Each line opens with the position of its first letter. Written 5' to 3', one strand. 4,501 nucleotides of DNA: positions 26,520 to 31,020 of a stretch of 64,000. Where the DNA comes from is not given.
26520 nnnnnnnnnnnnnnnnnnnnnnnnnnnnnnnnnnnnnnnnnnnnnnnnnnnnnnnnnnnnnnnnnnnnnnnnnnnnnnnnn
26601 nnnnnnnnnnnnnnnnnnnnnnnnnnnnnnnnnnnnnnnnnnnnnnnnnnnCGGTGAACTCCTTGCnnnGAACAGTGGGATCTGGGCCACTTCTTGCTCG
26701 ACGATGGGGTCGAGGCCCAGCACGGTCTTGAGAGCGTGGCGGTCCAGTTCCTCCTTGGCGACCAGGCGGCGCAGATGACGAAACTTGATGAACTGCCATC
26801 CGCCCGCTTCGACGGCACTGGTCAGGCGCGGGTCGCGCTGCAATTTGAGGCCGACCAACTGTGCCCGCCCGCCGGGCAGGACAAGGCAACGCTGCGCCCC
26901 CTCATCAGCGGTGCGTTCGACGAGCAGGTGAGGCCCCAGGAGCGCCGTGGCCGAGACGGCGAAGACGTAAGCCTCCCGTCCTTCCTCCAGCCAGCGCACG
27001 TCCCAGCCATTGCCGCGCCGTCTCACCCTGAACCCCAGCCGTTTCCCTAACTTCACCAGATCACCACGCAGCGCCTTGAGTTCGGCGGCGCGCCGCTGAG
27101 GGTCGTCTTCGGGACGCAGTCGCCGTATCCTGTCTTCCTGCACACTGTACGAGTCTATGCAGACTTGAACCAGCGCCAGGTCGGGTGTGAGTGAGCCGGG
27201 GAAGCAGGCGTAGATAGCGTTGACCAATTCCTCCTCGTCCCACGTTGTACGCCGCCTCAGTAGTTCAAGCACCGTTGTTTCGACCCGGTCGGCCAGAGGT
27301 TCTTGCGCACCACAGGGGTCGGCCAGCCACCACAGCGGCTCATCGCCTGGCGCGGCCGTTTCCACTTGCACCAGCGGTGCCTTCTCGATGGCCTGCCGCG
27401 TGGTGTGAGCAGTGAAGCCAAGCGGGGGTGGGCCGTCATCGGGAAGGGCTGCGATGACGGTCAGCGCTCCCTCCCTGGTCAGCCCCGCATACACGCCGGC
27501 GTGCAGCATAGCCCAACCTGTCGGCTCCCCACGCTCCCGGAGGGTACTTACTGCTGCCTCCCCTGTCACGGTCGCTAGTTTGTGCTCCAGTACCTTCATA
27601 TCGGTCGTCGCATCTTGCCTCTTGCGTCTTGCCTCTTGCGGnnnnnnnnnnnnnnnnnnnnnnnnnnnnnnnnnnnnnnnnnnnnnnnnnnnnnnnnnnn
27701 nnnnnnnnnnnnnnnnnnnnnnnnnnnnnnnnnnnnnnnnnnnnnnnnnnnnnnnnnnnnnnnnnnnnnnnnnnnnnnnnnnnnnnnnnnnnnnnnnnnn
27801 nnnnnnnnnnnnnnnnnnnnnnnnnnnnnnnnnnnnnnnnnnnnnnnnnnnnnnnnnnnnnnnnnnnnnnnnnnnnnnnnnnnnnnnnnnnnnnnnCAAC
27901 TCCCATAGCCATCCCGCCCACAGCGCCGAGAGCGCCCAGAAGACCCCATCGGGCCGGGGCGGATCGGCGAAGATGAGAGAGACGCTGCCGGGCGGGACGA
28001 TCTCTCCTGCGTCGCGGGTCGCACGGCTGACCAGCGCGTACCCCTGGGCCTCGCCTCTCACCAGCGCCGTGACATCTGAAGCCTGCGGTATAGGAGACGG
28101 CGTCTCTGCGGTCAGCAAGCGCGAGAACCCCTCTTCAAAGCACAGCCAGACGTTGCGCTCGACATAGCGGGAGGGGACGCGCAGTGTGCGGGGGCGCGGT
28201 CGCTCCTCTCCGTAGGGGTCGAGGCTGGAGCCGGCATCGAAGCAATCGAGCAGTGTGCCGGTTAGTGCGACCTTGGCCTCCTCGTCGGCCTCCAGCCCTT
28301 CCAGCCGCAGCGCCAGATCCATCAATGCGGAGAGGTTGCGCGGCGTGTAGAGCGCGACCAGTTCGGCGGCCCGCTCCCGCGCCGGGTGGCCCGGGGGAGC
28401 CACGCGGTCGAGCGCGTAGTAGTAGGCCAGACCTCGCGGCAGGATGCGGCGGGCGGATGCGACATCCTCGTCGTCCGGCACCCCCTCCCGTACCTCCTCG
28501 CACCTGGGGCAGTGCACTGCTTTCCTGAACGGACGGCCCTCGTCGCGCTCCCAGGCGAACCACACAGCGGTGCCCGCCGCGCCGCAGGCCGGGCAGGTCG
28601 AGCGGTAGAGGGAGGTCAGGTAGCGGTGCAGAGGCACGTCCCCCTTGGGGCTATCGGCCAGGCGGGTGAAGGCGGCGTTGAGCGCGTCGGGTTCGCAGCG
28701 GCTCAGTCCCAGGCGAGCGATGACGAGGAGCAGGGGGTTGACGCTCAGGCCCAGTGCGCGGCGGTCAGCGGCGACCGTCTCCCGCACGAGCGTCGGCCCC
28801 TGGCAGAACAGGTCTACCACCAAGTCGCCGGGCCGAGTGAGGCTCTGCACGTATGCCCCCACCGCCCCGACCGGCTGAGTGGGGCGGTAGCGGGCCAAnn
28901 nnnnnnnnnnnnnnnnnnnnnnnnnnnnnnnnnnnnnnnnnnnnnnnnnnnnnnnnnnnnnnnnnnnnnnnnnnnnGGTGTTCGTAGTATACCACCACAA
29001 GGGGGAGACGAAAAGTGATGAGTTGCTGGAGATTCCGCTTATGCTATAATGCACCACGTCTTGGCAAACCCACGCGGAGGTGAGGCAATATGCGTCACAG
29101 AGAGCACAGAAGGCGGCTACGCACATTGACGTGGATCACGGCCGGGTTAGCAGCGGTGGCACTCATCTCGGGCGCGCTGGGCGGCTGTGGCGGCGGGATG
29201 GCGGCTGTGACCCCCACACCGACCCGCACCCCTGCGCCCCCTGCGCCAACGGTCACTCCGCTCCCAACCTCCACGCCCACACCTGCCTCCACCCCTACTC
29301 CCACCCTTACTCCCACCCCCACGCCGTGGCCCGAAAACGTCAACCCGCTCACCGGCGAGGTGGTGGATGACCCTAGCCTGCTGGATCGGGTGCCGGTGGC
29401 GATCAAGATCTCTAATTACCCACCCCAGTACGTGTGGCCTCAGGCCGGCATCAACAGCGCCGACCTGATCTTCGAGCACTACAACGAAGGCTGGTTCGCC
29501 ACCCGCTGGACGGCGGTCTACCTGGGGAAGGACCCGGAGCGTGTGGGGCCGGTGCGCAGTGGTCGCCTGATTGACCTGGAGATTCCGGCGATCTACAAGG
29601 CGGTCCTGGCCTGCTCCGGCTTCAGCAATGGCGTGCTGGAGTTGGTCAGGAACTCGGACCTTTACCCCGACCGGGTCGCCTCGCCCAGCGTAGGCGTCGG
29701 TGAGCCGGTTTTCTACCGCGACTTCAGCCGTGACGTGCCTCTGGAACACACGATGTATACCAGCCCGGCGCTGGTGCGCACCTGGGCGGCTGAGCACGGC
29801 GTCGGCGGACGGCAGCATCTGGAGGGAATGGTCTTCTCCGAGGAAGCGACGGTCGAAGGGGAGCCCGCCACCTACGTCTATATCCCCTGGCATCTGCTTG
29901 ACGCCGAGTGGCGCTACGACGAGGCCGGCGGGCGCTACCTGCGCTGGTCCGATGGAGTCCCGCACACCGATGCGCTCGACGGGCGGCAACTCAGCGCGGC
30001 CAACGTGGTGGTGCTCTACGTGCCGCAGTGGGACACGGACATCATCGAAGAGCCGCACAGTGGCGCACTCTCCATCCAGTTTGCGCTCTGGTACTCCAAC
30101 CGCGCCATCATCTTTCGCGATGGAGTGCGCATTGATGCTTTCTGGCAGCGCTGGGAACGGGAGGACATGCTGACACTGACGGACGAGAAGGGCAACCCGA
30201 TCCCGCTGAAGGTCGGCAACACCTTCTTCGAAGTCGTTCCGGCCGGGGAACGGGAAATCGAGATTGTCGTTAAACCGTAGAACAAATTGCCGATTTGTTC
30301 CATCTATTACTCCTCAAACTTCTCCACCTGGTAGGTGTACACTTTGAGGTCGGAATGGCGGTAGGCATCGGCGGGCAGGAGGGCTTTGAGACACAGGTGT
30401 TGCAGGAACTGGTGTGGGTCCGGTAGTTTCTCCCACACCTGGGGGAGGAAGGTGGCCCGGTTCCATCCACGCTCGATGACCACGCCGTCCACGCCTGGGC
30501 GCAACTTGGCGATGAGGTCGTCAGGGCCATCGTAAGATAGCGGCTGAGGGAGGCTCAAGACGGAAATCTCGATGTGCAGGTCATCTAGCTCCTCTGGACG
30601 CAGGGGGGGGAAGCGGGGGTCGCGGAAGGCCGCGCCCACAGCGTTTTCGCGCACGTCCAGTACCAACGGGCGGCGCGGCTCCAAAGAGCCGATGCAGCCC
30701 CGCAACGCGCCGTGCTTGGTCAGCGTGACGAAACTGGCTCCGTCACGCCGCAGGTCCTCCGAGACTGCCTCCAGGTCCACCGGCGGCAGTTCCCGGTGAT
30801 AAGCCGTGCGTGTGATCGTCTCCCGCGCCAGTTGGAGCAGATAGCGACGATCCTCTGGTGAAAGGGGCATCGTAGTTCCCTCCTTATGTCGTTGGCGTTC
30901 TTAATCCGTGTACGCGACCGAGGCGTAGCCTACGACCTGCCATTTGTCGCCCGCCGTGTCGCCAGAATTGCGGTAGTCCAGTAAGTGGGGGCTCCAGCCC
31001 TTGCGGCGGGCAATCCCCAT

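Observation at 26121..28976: Two-gene operon: a large methyltransferase-like protein with degenerate catalytic motifs and a zinc ribbon, plus a repetitive membrane-anchored protein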

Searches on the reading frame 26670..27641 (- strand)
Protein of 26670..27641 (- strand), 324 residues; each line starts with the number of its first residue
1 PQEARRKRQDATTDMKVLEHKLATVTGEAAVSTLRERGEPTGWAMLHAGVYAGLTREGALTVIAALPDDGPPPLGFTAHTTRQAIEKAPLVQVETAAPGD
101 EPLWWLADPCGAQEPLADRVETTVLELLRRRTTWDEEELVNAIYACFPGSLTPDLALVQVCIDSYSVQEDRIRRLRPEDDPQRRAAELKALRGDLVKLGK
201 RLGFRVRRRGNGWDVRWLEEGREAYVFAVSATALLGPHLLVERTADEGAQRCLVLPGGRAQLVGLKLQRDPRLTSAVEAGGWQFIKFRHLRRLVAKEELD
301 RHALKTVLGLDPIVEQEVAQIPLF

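Call 54: predict_structure(alignment_id=A3)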
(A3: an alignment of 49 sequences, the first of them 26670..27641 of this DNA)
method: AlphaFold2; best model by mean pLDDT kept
length: 324 residues; sequences in the alignment: 49
mean_pLDDT: 89.7   pTM: 0.85
mean pLDDT of the five models: 89.7, 88.8, 88.5, 87.8, 86.6
residues with pLDDT >= 90: 260; 70-90: 35; 50-70: 8; < 50: 21
segments of 3 or more residues with pLDDT < 50: 1-7, 311-324
pLDDT, mean of each block of 10 residues (from residue 1): 48 83 98 96 95 95 91 95 98 85 94 96 98 97 94 96 96 96 96 96 92 94 96 96 93 94 94 94 92 91 78 33 39
secondary structure, 60 per line:
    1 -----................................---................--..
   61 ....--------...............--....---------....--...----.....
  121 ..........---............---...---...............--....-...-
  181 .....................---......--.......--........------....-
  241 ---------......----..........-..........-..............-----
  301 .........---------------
elements in order: H6-37 H43-56 H59-64 H73-87 E90-93 E103-106 H116-130 H136-145 H155-165 E166-169 E172-175 H181-201 E205-210 E213-219 E222-229 H236-239 E250-255 H260-269 H271-280 E282-286 H287-295 H301-309

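Call 88: search_dna_similar(query=window:26670-27641:-, collection=plasmids, mode=protein, max_evalue=1, max_rows=10)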
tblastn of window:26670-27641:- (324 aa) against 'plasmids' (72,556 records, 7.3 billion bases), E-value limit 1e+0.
No match.

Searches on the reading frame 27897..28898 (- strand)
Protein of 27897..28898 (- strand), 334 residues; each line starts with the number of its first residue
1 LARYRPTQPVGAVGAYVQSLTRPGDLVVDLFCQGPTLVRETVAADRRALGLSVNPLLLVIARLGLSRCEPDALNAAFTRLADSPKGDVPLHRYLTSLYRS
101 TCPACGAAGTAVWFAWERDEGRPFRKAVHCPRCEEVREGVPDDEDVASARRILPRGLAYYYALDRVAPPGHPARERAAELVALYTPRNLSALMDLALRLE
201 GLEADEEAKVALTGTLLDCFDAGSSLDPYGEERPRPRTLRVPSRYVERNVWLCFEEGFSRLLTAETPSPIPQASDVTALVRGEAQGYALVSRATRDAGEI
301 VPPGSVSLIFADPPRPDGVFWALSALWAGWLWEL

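Call 66: search_dna_similar(query=window:27897-28898:-, collection=plasmids, mode=protein, max_evalue=0.01, max_rows=15)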
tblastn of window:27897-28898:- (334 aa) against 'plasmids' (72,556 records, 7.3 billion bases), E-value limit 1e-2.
Records with a match: 6; places in all: 6; records where one place covers at least 80% of the query: 5.
Best place of each record, by identity: <60% 6.
By first word of the organism name: Paenarthrobacter 3; Thiospirochaeta 1; Pseudarthrobacter 1; Halorarius 1.
By predicted mobility (MOB-suite, as given by PLSDB): conjugative 4; non-mobilizable 2.
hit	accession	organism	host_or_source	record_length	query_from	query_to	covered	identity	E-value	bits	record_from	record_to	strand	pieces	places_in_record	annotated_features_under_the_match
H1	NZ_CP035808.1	Thiospirochaeta perfilievii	cell culture,Thiodendron" bacterial ...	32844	1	319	96%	22.3%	5e-10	68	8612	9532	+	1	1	DNA methyltransferase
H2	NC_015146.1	Pseudarthrobacter phenanthrenivorans Sphe3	creosote-polluted soil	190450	6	320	94%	21.2%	5e-4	50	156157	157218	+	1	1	DNA methyltransferase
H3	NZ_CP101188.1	Paenarthrobacter ureafaciens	mixed culture,soil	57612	6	320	94%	21.2%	1e-3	48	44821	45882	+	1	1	DNA methyltransferase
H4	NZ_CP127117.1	Paenarthrobacter sp. R1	cell culture,sediment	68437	6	320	94%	21.2%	1e-3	48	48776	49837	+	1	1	DNA methyltransferase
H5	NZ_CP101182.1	Paenarthrobacter ureafaciens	mixed culture,soil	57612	6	320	94%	20.9%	1e-3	48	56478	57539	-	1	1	none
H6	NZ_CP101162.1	Halorarius halobius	cell culture,salt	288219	1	262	78%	19.7%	2e-10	70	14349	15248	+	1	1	DNA methyltransferase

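Call 67: get_annotated_region(hit=H1, flank=6000)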
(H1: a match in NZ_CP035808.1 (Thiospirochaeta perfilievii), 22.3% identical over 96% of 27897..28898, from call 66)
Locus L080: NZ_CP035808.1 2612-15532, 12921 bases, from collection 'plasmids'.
description: Thiospirochaeta perfilievii strain P plasmid pSpe, complete sequence
organism: Thiospirochaeta perfilievii (NCBI taxid 252967)
taxonomy: Bacteria; Spirochaetota; Spirochaetia; Spirochaetales; Spirochaetaceae; Thiospirochaeta; Thiospirochaeta perfilievii
host: -; source: cell culture,Thiodendron" bacterial sulfur mat from mineral sulfide spring; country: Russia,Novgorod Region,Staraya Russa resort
typing (MOB-suite, as given by PLSDB): non-mobilizable
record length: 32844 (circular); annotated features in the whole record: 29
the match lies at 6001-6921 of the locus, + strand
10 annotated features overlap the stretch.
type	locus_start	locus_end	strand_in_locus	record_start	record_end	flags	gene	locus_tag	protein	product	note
CDS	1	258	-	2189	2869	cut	-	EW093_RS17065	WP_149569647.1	hypothetical protein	-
CDS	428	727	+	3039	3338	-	-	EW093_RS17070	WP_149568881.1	transposase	GO:0006313 - DNA transposition [Evidence IEA]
CDS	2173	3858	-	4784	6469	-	-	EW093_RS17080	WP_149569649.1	DUF2357 domain-containing protein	-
CDS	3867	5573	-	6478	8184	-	-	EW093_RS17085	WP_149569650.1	hypothetical protein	-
CDS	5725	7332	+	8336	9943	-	-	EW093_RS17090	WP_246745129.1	DNA methyltransferase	GO:0006306 - DNA methylation [Evidence IEA]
CDS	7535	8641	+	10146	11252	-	-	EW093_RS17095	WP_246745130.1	DNA cytosine methyltransferase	GO:0006304 - DNA modification [Evidence IEA]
CDS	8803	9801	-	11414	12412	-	-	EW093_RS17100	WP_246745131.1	PDDEXK nuclease domain-containing protein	-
CDS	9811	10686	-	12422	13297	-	-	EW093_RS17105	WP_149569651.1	hypothetical protein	-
CDS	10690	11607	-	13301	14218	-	-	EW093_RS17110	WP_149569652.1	AAA family ATPase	-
CDS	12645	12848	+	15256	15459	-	-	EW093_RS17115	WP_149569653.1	helix-turn-helix transcriptional regulator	-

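Call 69: search_protein_families(library=pfam, proteins=[L080:5725-7332:+], max_evalue=0.01)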
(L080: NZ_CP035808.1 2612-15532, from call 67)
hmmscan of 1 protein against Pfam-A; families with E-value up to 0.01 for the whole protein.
L080:5725-7332:+ (535 aa): 9 families
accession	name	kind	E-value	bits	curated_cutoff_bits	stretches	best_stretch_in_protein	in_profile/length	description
PF01555.25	N6_N4_Mtase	-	2.3e-23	83.7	26.7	2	73-147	134-213/221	DNA methylase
PF12728.13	HTH_17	-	7.9e-08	32.9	27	1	7-40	1-34/51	Helix-turn-helix domain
PF01170.24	UPF0020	-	9.6e-07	29.1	22.3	1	336-399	73-135/197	RMKL-like, methyltransferase domain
PF02086.21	MethyltransfD12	-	2.8e-06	27.7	22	1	105-184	9-88/253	D12 class N6 adenine-specific DNA methyltransferase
PF00376.29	MerR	-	3.7e-06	27.1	28.2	1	9-46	1-38/38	MerR family regulatory protein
PF13411.12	MerR_1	-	9.8e-05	22.8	21.6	1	8-48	1-40/69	MerR HTH family regulatory protein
PF13384.12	HTH_23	-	0.00057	20.1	24.6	1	8-27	18-37/50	Homeodomain-like domain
PF08220.18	HTH_DeoR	-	0.0026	17.9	21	0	8-26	15-33/57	DeoR-like helix-turn-helix domain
PF03602.21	Cons_hypoth95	-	0.0027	17.9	24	0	352-399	78-127/182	Conserved hypothetical protein 95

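Call 89: get_annotated_region(hit=H6, flank=8000)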
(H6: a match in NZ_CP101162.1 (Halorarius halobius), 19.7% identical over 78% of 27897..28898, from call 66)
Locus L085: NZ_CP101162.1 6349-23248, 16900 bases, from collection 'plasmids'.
description: Halorarius halobius strain ZY10 plasmid unnamed1, complete sequence
organism: Halorarius halobius (NCBI taxid 2962671)
taxonomy: Archaea; Euryarchaeota; Halobacteria; Halobacteriales; Haloarculaceae; Halorarius; Halorarius halobius
host: -; source: cell culture,salt; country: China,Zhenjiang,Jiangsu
typing (MOB-suite, as given by PLSDB): non-mobilizable
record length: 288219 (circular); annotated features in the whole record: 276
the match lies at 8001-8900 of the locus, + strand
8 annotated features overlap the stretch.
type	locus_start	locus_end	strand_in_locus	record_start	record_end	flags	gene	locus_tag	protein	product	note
CDS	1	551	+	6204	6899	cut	-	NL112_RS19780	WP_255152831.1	nucleotidyltransferase family protein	-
CDS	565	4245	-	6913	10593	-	-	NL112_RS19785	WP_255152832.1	UvrD-helicase domain-containing protein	-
CDS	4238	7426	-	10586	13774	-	-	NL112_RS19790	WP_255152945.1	PD-(D/E)XK nuclease family protein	-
CDS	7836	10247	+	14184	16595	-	-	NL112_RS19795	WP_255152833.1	DNA methyltransferase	-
CDS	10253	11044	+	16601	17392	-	-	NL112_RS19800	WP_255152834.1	BrxA family protein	-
CDS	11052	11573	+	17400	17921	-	-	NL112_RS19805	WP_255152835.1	hypothetical protein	-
CDS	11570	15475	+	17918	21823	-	-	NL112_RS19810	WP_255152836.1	hypothetical protein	-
CDS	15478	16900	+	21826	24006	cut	-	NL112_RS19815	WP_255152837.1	PglZ domain-containing protein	-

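Call 91: search_protein_families(library=padloc, proteins=[L085:7836-10247:+, L080:5725-7332:+], max_evalue=0.00001)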
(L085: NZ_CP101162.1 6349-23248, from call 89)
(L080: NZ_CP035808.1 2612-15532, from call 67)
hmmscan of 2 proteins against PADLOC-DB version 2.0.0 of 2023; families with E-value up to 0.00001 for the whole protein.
L085:7836-10247:+ (803 aa): 29 families (the best 25 are shown)
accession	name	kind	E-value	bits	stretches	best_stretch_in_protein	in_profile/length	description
PDLC02541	PglX|PglXI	-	1.1e-85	286.5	2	99-535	187-631/919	PglXI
PDLC03312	MTase_II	-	1.2e-69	233.3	1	49-530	785-1264/1344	Type II methyltransferase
PDLC03319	MTase_II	-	1.7e-55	186.8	2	231-527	128-424/503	Type II methyltransferase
PDLC03346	MTase_II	-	3.6e-48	162.1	3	170-532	398-743/1068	Type II methyltransferase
PDLC03367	MTase_II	-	5.4e-35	118.8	1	51-490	14-442/633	Type II methyltransferase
PDLC03325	MTase_II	-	7.8e-20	69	2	69-148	82-165/426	Type II methyltransferase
PDLC03380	MTase_II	-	1.6e-17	61.8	2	54-133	32-111/393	Type II methyltransferase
PDLC04134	mad2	-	1.4e-13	48.5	1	373-487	339-415/492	mads_2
PDLC03371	MTase_II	-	3e-12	44.6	1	61-107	193-239/260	Type II methyltransferase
PDLC03228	MTase_II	-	2.4e-11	41.9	1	59-124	144-209/227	Type II methyltransferase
PDLC03239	MTase_II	-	3.5e-11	40.5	1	58-147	70-161/442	Type II methyltransferase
PDLC03322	MTase_II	-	7e-11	39.6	1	55-143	38-129/446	Type II methyltransferase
PDLC03299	MTase_II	-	1.2e-10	39.4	0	60-111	197-248/296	Type II methyltransferase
PDLC03353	MTase_II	-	2.5e-10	38.3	0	374-470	9-80/260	Type II methyltransferase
PDLC03300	MTase_II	-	3.8e-10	37.3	1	59-121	215-277/302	Type II methyltransferase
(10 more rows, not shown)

L080:5725-7332:+ (535 aa): 52 families (the best 25 are shown)
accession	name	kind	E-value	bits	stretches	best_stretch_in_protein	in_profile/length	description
PDLC03319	MTase_II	-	1.4e-53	180.4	1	93-518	1-425/503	Type II methyltransferase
PDLC03367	MTase_II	-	6.8e-53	178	2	267-521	223-483/633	Type II methyltransferase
PDLC02541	PglX|PglXI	-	3.6e-48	162.4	1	260-509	372-616/919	PglXI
PDLC03312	MTase_II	-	5.5e-31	105.2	2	263-506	408-654/1344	Type II methyltransferase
PDLC03346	MTase_II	-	2.5e-26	89.7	1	369-493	592-715/1068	Type II methyltransferase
PDLC03353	MTase_II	-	4.1e-26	90.1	2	45-158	140-251/260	Type II methyltransferase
PDLC03371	MTase_II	-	2.3e-19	68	1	67-147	162-242/260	Type II methyltransferase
PDLC03380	MTase_II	-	6.8e-18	63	1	92-166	33-110/393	Type II methyltransferase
PDLC03350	MTase_II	-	6.8e-16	56.5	1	101-157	239-295/312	Type II methyltransferase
PDLC03325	MTase_II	-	7.3e-16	55.9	1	104-165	80-141/426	Type II methyltransferase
PDLC03239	MTase_II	-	5.7e-15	52.9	1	91-195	63-172/442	Type II methyltransferase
PDLC03376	MTase_II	-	1.6e-13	49.1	1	102-149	43-90/249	Type II methyltransferase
PDLC03322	MTase_II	-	2.7e-13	47.6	1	70-171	18-120/446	Type II methyltransferase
PDLC03299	MTase_II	-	4.4e-13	47.4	1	98-147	198-247/296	Type II methyltransferase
PDLC03238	MTase_II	-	3.4e-12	44.1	1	69-157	275-363/428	Type II methyltransferase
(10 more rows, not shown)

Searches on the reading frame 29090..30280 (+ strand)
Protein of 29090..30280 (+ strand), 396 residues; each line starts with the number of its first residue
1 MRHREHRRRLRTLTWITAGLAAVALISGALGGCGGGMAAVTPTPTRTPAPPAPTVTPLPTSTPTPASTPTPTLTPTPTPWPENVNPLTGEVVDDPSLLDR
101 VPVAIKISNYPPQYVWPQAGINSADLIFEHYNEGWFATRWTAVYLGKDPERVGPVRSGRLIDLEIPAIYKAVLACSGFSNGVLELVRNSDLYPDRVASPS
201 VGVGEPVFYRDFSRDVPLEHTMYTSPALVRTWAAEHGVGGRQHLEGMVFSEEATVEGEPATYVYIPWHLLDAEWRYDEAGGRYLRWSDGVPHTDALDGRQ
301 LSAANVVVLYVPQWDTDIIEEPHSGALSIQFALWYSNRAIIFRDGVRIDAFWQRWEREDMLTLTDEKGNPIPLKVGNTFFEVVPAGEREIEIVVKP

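Call 10: search_protein_families(library=pfam, proteins=[window:29090-30280:+], max_evalue=0.001)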
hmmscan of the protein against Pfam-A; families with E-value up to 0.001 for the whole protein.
window:29090-30280:+ (396 aa): 2 families
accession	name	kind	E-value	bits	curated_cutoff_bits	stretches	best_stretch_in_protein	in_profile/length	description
PF11258.13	DUF3048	-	2.2e-25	90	25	1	87-236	1-145/148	Protein of unknown function (DUF3048) N-terminal domain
PF17479.7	DUF3048_C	-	7.9e-21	75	25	1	272-379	11-113/114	Protein of unknown function (DUF3048) C-terminal domain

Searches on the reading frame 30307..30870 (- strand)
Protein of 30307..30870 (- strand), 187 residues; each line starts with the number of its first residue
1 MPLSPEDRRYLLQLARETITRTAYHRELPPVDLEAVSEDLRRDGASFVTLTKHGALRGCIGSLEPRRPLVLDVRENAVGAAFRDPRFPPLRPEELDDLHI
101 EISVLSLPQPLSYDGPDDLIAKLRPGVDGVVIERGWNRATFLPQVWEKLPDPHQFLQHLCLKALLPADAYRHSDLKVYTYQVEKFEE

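Call 10: search_protein_families(library=pfam, proteins=[window:30307-30870:-], max_evalue=0.001)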
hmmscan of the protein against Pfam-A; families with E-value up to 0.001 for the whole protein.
window:30307-30870:- (187 aa): 1 family
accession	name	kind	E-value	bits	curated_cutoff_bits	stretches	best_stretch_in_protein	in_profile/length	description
PF01871.22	AMMECR1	-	4.4e-52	176.4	25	1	12-185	1-168/168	AMMECR1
